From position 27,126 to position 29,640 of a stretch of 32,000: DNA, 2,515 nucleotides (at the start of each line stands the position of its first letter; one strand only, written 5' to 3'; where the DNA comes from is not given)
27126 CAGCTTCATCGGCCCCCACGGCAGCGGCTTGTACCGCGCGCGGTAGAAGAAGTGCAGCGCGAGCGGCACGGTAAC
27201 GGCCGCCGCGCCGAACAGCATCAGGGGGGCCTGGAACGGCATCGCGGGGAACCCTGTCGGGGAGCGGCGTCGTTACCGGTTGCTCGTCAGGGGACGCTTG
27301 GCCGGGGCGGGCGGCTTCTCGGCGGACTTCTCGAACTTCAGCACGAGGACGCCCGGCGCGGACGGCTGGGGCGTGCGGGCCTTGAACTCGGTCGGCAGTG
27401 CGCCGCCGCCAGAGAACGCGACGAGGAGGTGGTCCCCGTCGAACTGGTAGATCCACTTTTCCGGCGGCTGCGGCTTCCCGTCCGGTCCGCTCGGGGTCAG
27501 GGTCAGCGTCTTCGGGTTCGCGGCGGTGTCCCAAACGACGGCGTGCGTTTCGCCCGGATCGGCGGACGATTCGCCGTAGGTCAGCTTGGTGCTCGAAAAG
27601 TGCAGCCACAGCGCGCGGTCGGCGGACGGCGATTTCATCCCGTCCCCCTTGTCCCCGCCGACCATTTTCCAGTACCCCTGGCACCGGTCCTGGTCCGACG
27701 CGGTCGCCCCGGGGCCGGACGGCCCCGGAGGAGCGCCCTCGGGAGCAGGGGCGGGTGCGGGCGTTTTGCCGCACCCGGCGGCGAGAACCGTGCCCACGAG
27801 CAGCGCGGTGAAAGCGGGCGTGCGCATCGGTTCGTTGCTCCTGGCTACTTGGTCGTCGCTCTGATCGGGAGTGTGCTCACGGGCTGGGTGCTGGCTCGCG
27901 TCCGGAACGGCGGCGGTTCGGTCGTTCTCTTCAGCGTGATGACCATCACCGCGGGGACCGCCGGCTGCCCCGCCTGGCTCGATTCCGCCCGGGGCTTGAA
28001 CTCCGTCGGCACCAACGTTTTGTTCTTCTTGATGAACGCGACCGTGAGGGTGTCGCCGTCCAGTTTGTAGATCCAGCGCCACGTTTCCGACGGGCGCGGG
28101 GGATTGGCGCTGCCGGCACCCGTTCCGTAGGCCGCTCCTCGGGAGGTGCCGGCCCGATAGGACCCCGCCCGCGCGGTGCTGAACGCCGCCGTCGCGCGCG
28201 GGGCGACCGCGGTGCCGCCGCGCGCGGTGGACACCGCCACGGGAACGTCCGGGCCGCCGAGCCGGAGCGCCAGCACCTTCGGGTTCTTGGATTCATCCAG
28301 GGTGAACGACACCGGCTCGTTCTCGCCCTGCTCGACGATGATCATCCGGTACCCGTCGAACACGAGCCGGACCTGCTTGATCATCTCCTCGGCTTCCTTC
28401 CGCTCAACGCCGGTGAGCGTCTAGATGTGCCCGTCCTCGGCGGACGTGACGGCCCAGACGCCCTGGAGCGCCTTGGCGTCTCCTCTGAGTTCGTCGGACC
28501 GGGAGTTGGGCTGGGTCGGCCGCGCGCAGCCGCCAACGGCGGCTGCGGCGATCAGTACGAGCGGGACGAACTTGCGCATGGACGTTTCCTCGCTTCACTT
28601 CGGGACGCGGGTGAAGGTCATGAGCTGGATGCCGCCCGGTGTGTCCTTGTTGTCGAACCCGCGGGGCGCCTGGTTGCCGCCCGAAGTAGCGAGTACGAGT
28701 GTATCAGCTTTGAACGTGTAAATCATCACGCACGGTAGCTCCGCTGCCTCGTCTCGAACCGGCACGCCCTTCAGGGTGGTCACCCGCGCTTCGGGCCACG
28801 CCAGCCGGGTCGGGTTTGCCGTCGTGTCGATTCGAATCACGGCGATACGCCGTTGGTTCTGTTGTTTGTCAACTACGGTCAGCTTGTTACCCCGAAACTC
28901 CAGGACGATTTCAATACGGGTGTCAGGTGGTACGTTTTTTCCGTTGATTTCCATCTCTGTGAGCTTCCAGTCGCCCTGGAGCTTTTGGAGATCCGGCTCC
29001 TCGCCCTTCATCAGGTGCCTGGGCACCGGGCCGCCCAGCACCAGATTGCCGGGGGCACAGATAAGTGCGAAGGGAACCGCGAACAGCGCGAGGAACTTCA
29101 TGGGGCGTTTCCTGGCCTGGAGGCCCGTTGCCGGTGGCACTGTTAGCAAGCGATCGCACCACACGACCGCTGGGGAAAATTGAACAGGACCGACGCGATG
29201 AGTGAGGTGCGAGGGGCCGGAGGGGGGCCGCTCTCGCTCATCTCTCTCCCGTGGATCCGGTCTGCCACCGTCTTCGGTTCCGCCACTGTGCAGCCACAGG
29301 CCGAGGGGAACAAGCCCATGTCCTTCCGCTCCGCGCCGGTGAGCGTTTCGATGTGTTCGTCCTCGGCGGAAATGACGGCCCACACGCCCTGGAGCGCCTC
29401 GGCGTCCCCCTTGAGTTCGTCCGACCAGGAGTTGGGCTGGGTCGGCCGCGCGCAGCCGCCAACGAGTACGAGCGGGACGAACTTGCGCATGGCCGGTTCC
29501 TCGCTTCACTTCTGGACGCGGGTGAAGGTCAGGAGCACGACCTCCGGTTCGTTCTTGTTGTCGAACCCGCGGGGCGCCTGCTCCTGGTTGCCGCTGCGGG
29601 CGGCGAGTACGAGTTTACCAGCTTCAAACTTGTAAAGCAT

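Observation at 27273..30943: Array of TIGR03067-like small paralogs inserted between DUF58 and the BatA-like VWA gene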

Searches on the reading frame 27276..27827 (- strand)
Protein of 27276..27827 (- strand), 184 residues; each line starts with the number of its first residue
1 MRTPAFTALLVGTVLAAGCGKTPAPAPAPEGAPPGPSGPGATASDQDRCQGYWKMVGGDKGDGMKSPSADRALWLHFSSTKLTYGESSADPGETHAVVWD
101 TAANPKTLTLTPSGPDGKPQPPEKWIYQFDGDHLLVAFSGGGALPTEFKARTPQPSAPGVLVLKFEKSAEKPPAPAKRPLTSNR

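Call 6: search_protein_families(library=ncbifam, proteins=[window:27276-27827:-], max_evalue=0.01)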
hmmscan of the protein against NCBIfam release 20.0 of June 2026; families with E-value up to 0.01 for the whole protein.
window:27276-27827:- (184 aa): 1 family
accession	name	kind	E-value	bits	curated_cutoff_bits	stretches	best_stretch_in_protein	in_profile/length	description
TIGR03067.1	Planc_TIGR03067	domain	1.1e-23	83.5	40.15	1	44-149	2-107/107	TIGR03067 domain-containing protein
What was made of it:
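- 27273..27827 (-): g6 (GobsT_30460), a lipoprotein-type TIGR03067 protein. 83.5 bits (call 6).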

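Call 7: search_protein_families(library=pfam, proteins=[window:27276-27827:-], max_evalue=0.01)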
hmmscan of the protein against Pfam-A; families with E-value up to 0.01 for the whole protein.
window:27276-27827:- (184 aa): 0 families

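Call 77: search_protein_families(library=padloc, proteins=[window:27276-27827:-], max_evalue=0.01)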
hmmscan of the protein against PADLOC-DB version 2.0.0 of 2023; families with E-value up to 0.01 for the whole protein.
window:27276-27827:- (184 aa): 0 families

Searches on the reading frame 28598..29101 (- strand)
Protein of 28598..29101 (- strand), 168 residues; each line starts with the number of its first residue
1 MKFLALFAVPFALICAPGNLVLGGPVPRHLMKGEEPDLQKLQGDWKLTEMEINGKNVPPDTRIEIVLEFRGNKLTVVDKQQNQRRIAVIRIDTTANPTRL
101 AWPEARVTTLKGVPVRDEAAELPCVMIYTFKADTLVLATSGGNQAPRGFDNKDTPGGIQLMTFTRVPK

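Call 6: search_protein_families(library=ncbifam, proteins=[window:28598-29101:-], max_evalue=0.01)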
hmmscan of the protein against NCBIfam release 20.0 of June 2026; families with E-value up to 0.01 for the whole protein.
window:28598-29101:- (168 aa): 1 family
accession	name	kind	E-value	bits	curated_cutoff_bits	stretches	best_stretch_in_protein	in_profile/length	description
TIGR03067.1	Planc_TIGR03067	domain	2.3e-27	95.3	40.15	1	35-150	1-107/107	TIGR03067 domain-containing protein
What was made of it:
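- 28595..29101 (-): Copy B (GobsT_30490), a Sec-signal type TIGR03067 protein. 95.3 bits (call 6).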

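Call 7: search_protein_families(library=pfam, proteins=[window:28598-29101:-], max_evalue=0.01)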
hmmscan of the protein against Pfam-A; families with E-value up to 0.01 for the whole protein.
window:28598-29101:- (168 aa): 0 families

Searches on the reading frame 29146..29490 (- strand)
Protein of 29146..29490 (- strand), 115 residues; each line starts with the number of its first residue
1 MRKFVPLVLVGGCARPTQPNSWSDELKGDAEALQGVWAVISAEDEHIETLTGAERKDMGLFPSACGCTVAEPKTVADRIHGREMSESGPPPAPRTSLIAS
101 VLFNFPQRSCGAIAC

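Call 6: search_protein_families(library=ncbifam, proteins=[window:29146-29490:-], max_evalue=0.01)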
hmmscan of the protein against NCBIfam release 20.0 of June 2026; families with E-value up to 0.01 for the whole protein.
window:29146-29490:- (115 aa): 0 families
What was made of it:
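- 29143..29490 (-): Truncated remnant (GobsT_30500). The first ~57 codons come from a ps5-type gene. After the duplication junction near 29320 the ORF runs into duplicated intergenic sequence. No HMM hit (call 6).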

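Call 7: search_protein_families(library=pfam, proteins=[window:29146-29490:-], max_evalue=0.01)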
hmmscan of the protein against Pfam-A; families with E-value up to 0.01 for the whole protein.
window:29146-29490:- (115 aa): 0 families
